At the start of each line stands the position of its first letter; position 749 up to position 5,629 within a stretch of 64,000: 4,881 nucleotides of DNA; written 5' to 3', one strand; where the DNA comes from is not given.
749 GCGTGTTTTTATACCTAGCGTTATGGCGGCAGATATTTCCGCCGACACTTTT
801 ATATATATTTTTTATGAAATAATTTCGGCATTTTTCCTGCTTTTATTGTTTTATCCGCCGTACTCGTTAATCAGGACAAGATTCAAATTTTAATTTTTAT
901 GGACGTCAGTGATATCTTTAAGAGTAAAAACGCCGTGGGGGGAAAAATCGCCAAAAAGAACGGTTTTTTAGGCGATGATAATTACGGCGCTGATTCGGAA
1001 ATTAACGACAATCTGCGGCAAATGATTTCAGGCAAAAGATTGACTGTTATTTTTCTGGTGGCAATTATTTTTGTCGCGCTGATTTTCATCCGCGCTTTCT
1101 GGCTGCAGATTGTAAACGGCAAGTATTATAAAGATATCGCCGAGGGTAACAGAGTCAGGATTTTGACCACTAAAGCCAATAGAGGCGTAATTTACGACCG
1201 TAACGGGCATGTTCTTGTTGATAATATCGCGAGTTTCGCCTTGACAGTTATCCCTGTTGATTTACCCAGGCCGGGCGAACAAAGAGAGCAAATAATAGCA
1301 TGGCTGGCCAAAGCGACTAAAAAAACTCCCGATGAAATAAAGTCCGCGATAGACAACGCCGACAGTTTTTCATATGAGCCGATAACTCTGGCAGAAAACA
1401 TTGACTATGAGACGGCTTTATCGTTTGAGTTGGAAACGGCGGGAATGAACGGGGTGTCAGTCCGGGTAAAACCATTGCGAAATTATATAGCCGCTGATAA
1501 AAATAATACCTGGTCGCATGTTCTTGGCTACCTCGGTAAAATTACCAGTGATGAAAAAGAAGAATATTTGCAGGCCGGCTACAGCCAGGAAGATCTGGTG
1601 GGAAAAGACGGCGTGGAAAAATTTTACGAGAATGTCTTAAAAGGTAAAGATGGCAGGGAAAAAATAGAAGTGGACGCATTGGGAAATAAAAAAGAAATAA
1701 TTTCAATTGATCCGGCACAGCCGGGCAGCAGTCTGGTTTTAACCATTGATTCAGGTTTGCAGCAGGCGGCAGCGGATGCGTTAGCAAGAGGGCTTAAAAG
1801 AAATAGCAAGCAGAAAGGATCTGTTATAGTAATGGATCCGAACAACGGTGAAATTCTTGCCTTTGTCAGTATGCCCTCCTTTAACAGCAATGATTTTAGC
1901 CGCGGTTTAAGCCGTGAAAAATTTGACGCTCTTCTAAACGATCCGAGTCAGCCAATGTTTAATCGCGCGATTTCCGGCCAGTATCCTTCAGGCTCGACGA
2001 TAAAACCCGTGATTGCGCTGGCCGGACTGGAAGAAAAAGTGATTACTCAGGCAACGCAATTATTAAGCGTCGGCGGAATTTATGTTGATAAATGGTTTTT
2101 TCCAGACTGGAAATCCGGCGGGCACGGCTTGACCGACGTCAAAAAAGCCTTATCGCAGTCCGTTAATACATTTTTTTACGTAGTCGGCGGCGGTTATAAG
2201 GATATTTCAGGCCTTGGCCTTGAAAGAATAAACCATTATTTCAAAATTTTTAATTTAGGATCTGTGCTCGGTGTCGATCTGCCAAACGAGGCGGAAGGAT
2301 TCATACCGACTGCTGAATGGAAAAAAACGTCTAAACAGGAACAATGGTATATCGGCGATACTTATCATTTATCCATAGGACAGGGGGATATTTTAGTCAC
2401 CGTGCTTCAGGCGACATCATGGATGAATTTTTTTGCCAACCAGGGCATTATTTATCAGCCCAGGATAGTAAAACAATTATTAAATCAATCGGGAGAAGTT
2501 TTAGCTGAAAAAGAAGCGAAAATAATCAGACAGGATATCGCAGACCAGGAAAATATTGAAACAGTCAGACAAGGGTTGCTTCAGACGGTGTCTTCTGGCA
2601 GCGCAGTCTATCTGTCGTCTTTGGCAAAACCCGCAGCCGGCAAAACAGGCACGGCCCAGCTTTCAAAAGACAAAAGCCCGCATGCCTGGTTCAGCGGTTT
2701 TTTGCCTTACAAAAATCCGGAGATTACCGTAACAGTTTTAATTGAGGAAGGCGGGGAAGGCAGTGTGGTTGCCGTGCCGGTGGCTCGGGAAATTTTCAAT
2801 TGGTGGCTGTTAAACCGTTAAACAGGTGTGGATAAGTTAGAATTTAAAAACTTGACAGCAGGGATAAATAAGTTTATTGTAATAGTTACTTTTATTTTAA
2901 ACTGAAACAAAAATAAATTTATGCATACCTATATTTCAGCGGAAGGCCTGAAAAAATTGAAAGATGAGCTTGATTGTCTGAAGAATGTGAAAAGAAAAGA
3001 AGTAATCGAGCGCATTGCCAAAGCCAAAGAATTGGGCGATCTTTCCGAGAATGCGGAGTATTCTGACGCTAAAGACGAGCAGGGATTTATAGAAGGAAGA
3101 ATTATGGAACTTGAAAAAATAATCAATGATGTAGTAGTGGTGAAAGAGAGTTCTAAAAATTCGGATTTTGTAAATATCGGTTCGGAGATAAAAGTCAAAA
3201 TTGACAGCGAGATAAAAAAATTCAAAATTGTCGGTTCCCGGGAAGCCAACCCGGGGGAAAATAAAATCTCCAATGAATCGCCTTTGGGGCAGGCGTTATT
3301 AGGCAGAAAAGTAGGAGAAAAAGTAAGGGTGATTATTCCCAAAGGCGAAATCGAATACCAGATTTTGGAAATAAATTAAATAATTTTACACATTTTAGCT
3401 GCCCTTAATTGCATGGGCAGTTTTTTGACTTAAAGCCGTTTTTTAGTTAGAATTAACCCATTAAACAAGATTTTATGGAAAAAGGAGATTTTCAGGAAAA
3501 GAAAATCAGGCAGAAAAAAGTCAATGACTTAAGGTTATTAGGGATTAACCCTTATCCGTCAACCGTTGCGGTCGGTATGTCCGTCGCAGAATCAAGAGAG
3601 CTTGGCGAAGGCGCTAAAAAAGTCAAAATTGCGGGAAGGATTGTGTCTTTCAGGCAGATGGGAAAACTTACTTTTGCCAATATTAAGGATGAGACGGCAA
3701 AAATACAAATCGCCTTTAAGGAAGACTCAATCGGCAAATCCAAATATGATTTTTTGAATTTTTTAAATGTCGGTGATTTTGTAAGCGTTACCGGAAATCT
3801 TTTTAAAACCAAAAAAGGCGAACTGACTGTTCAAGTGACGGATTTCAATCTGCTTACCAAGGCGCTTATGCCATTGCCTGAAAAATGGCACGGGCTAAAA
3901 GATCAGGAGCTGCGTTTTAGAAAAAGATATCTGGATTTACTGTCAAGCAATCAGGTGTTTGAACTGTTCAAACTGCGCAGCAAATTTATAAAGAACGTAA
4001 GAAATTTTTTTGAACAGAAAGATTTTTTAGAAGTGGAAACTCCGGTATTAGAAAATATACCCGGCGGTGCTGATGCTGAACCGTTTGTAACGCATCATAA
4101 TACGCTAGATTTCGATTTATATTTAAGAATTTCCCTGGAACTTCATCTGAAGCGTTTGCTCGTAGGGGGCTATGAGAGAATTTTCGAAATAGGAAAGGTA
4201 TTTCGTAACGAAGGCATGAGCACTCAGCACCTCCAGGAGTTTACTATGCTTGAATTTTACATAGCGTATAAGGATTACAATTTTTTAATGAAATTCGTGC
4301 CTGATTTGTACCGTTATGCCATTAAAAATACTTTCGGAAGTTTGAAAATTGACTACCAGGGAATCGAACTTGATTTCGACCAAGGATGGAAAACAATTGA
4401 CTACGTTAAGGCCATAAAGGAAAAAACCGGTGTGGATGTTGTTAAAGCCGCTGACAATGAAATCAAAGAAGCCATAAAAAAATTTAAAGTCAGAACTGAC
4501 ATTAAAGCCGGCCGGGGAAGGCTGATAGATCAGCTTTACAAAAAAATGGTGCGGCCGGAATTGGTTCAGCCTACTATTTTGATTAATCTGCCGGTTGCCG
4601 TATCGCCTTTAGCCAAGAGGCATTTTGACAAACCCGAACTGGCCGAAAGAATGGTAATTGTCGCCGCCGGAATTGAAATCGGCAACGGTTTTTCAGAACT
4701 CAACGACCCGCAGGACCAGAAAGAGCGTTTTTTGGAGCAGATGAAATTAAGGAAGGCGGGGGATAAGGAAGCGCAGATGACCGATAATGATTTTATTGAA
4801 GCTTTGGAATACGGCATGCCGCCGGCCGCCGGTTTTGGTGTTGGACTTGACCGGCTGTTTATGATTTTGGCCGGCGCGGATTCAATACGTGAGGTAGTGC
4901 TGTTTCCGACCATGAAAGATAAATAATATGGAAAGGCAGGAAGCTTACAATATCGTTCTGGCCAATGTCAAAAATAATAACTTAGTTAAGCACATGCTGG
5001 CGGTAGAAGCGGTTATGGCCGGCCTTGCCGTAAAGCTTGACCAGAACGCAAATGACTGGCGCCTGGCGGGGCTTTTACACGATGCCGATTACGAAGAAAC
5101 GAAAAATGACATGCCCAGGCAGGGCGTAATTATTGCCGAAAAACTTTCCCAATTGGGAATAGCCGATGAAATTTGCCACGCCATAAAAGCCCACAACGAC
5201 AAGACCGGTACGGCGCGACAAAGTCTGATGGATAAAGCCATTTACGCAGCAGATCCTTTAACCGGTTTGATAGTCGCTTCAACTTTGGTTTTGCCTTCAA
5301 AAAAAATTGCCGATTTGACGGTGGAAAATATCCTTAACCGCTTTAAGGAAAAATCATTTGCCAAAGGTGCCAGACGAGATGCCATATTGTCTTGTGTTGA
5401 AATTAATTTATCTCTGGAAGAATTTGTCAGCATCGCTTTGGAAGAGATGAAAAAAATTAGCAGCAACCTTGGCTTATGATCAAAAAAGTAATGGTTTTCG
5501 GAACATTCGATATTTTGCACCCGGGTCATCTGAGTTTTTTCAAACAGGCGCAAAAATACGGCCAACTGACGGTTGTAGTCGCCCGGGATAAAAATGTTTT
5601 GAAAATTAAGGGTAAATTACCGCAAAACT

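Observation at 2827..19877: Five perfect DnaA-box 9-mers, four just upstream of promoter -35 elements and all oriented with the downstream gene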

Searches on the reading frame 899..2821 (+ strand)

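Call 5: search_protein_families(library=pfam, proteins=[window:899-2821:+])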
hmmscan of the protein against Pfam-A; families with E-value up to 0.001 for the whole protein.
window:899-2821:+ (640 aa): 2 families
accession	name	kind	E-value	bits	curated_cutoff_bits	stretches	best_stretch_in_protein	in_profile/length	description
PF00905.27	Transpeptidase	-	1.1e-55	189.3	22.1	1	307-633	1-298/299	Penicillin binding protein transpeptidase domain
PF03717.20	PBP_dimer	-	1e-40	140.5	24.4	1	91-264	2-175/180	Penicillin-binding Protein dimerisation domain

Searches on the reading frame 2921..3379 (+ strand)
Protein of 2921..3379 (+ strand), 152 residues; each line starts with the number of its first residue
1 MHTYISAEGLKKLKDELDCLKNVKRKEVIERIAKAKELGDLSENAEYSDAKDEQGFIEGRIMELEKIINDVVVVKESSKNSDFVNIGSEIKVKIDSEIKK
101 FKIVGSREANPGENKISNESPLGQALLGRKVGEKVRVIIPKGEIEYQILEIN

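Call 5: search_protein_families(library=pfam, proteins=[window:2921-3379:+])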
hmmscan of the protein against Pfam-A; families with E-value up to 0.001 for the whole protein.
window:2921-3379:+ (152 aa): 2 families
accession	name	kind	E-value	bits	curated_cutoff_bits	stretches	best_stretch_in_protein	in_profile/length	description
PF03449.20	GreA_GreB_N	-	5.1e-28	97.5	24.5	1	4-73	2-71/71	Transcription elongation factor, N-terminal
PF01272.25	GreA_GreB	-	6e-24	84.3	26.9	1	80-152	2-76/77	Transcription elongation factor, GreA/GreB, C-term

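Call 10: find_encoding_contigs(protein=window:2921-3379:+, flank=10000, max_places=10)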
Protein window:2921-3379:+ (152 aa): no gene with exactly this product is on record in the collection.

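Call 41: find_homologous_proteins(query=window:2921-3376:+, max_evalue=1e-20)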
Query window:2921-3376:+ (152 aa): 7681 proteins with E <= 1e-20 among 8000 candidates; the best 120 are listed.
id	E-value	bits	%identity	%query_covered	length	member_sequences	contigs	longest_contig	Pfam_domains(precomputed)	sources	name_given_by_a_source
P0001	1.8e-86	305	100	100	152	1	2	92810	PF01272.26,PF03449.21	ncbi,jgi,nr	ncbi:transcription elongation factor GreA [Candidatus Parcubacteria bacterium]|nr:MAG: transcription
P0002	3.0e-58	214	72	99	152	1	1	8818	PF01272.26,PF03449.21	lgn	-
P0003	1.6e-55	205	68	99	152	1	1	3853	PF01272.26,PF03449.21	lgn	-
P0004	4.3e-54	201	69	99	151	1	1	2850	PF01272.26,PF03449.21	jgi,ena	-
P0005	1.0e-53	199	64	99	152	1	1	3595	PF01272.26,PF03449.21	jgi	-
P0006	9.7e-52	193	66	100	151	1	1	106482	PF01272.26,PF03449.21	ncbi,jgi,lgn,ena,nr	ncbi:transcription elongation factor GreA [Patescibacteria group bacterium]|nr:transcription elongat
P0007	3.3e-51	191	65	99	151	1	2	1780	PF01272.26,PF03449.21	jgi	-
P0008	2.5e-49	185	62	97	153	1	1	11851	PF01272.26,PF03449.21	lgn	-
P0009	5.2e-49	184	64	98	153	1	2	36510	PF01272.26,PF03449.21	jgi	-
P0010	1.1e-48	183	62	99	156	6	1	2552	PF01272.26,PF03449.21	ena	-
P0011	1.5e-48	183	63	100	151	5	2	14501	PF01272.26,PF03449.21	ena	-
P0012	1.7e-48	182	59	99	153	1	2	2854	PF01272.26,PF03449.21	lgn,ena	-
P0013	2.5e-48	182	61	99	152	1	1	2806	PF01272.26,PF03449.21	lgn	-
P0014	2.9e-48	182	63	99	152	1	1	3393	PF01272.26,PF03449.21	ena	-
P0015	6.4e-48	181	61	97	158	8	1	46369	PF01272.26,PF03449.21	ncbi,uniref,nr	ncbi:MAG: transcription elongation factor GreA [Candidatus Buchananbacteria bacterium RIFCSPHIGHO2_0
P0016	1.4e-47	180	58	99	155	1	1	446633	PF01272.26,PF03449.21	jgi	-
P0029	1.9e-46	176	62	99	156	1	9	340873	PF01272.26,PF03449.21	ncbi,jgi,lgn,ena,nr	ncbi:MAG TPA: transcription elongation factor GreA [bacterium]|nr:transcription elongation factor Gr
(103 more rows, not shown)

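Call 42: find_encoding_contigs(protein=P0001, flank=10000, max_places=4)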
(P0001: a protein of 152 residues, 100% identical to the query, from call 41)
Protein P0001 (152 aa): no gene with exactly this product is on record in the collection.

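Call 43: find_encoding_contigs(protein=P0002, flank=10000, max_places=3)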
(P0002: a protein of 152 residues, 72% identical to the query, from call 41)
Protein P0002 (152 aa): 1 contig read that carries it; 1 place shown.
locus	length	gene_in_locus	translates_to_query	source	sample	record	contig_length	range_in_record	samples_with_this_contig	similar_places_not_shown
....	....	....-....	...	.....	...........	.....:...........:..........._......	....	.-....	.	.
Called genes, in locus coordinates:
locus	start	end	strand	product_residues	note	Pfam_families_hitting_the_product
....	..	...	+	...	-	-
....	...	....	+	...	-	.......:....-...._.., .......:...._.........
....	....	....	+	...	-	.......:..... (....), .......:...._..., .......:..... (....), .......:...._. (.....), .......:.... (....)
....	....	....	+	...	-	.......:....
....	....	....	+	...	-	-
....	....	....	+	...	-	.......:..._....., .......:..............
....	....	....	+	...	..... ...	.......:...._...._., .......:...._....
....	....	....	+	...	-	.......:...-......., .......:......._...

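Call 44: find_encoding_contigs(protein=P0006, flank=10000, max_places=3)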
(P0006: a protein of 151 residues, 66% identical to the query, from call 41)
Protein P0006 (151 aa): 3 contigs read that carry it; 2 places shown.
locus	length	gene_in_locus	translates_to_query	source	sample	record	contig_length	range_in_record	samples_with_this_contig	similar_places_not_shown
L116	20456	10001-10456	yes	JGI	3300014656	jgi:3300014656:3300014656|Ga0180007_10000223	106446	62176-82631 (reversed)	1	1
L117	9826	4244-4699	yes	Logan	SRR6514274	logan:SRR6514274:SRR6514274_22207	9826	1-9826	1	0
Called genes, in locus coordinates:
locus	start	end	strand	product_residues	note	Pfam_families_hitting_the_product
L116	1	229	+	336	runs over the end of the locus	PF06277:EutA (faint), PF06723:MreB_Mbl, PF00022:Actin (faint), PF00012:HSP70, PF14450:FtsA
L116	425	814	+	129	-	PF01797:Y1_Tnp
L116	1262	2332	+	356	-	PF13177:DNA_pol3_delta2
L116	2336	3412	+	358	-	PF15902:Sortilin-Vps10, PF14870:PSII_BNR (weak)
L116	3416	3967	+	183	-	PF01765:RRF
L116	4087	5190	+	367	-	PF02163:Peptidase_M50, PF13180:PDZ_2 (weak), PF17820:PDZ_6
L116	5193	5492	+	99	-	-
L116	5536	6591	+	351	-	PF00022:Actin (faint), PF06723:MreB_Mbl, PF00012:HSP70 (weak)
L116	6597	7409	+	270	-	PF04085:MreC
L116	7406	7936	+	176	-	-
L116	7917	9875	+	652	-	PF03717:PBP_dimer, PF00905:Transpeptidase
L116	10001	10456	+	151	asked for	PF03449:GreA_GreB_N, PF01272:GreA_GreB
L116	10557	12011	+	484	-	PF01336:tRNA_anti-codon, PF00152:tRNA-synt_2, PF01409:tRNA-synt_2d (faint)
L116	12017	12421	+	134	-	PF01467:CTP_transf_like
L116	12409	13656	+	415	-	PF02403:Seryl_tRNA_N, PF00587:tRNA-synt_2b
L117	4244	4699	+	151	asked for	PF03449:GreA_GreB_N, PF01272:GreA_GreB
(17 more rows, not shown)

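Call 51: find_encoding_contigs(protein=P0009, flank=10000, max_places=2)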
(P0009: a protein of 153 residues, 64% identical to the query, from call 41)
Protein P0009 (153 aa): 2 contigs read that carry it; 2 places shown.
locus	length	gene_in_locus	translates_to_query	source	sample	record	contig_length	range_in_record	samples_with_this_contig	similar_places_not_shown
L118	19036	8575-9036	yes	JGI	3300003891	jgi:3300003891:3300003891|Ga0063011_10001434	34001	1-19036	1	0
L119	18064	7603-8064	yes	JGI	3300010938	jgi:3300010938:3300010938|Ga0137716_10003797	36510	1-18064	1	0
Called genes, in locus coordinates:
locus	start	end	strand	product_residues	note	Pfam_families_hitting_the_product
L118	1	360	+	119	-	?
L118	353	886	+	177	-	-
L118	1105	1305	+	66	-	-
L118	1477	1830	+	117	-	-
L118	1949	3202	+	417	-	PF00587:tRNA-synt_2b, PF03129:HGTP_anticodon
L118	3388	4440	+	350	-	PF00022:Actin (faint), PF06723:MreB_Mbl, PF00012:HSP70 (weak), PF14450:FtsA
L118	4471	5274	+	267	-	PF04085:MreC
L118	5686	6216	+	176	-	-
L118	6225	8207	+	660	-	PF03717:PBP_dimer, PF00905:Transpeptidase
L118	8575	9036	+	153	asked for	PF03449:GreA_GreB_N, PF01272:GreA_GreB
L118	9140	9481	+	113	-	-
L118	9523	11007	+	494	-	PF01336:tRNA_anti-codon, PF00152:tRNA-synt_2, PF01409:tRNA-synt_2d (faint)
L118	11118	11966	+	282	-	PF13487:HD_5 (faint), PF01966:HD (faint)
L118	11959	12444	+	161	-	PF06574:FAD_syn (faint), PF01467:CTP_transf_like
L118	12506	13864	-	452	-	PF13522:GATase_6, PF13537:GATase_7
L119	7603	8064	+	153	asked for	PF03449:GreA_GreB_N, PF01272:GreA_GreB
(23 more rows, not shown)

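Call 52: find_encoding_contigs(protein=P0016, flank=10000, max_places=2)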
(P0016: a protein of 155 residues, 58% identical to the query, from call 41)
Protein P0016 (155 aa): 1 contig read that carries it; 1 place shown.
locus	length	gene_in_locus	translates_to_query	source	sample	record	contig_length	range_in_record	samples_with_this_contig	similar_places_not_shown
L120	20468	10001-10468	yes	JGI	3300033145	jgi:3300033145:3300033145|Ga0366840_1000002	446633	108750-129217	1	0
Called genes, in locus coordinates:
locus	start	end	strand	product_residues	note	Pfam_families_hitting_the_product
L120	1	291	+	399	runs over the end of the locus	PF13439:Glyco_transf_4 (weak), PF13524:Glyco_trans_1_2 (faint), PF20706:GT4-conflict, PF00534:Glycos_transf_1, PF13692:Glyco_trans_1_4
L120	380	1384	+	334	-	PF13177:DNA_pol3_delta2, PF09115:DNApol3-delta_C (weak)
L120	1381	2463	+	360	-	PF14870:PSII_BNR (faint), PF02012:BNR (faint), PF15899:BNR_6 (faint), PF15902:Sortilin-Vps10 (weak)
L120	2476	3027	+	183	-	PF01765:RRF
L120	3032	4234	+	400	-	PF02163:Peptidase_M50, PF13180:PDZ_2, PF17820:PDZ_6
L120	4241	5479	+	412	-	PF00587:tRNA-synt_2b, PF03129:HGTP_anticodon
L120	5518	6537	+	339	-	PF06723:MreB_Mbl, PF00012:HSP70, PF14450:FtsA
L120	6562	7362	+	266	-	PF04085:MreC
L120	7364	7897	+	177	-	-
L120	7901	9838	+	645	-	PF03717:PBP_dimer, PF00905:Transpeptidase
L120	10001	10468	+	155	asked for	PF03449:GreA_GreB_N, PF01272:GreA_GreB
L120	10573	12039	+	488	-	PF01336:tRNA_anti-codon, PF00152:tRNA-synt_2, PF01409:tRNA-synt_2d (faint)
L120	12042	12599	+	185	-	PF01966:HD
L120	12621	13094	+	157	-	PF02308:MgtC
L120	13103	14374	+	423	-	PF02403:Seryl_tRNA_N, PF00587:tRNA-synt_2b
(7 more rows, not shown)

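Call 53: find_encoding_contigs(protein=P0029, flank=10000, max_places=2)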
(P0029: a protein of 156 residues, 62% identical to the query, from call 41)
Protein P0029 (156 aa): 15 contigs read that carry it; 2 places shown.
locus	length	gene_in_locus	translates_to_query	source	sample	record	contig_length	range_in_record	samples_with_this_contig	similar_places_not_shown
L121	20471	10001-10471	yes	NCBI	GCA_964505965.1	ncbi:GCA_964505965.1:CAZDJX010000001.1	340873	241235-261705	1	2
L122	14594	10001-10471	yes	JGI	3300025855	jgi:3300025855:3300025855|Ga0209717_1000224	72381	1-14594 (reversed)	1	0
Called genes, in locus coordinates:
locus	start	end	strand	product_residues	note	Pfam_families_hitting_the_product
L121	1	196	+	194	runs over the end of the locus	PF07690:MFS_1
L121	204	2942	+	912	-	PF07517:SecA_DEAD, PF01043:SecA_PP_bind, PF21090:P-loop_SecA, PF07516:SecA_SW, PF02810:SEC-C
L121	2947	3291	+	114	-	PF24963:DUF7768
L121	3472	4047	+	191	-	PF06130:PTAC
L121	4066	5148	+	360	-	PF00871:Acetate_kinase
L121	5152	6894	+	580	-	PF01558:POR, PF01855:POR_N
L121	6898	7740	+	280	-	PF02775:TPP_enzyme_C, PF12367:PFO_beta_C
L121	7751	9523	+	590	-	PF01368:DHH, PF02272:DHHA1, PF17768:RecJ_OB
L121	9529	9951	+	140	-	PF00075:RNase_H, PF13456:RVT_3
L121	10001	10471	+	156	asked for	PF03449:GreA_GreB_N, PF01272:GreA_GreB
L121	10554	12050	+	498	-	PF01336:tRNA_anti-codon, PF00152:tRNA-synt_2, PF01409:tRNA-synt_2d (faint)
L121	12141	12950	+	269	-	-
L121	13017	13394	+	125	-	PF09997:DUF2238 (weak)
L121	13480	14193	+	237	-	-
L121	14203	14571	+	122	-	-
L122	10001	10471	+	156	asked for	PF03449:GreA_GreB_N, PF01272:GreA_GreB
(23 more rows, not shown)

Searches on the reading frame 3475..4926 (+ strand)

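Call 5: search_protein_families(library=pfam, proteins=[window:3475-4926:+])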
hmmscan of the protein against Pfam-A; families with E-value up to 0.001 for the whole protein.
window:3475-4926:+ (483 aa): 3 families
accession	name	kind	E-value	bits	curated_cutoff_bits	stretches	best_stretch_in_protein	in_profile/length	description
PF00152.25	tRNA-synt_2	-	8.4e-82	275.1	25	1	143-480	1-307/308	tRNA synthetases class II (D, K and N)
PF01336.31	tRNA_anti-codon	-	1.2e-16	60.8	27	1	50-127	1-75/75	OB-fold nucleic acid binding domain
PF01409.25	tRNA-synt_2d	-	1.9e-07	31.3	19.8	0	235-270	104-139/246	tRNA synthetases class II core domain (F)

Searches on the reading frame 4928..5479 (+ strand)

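Call 6: search_protein_families(library=pfam, proteins=[window:4928-5479:+])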
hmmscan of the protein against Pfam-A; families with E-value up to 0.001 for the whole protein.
window:4928-5479:+ (183 aa): 1 family
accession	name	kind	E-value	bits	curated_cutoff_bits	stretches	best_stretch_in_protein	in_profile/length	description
PF01966.28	HD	-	1.5e-11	45.1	22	1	20-111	2-113/116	HD domain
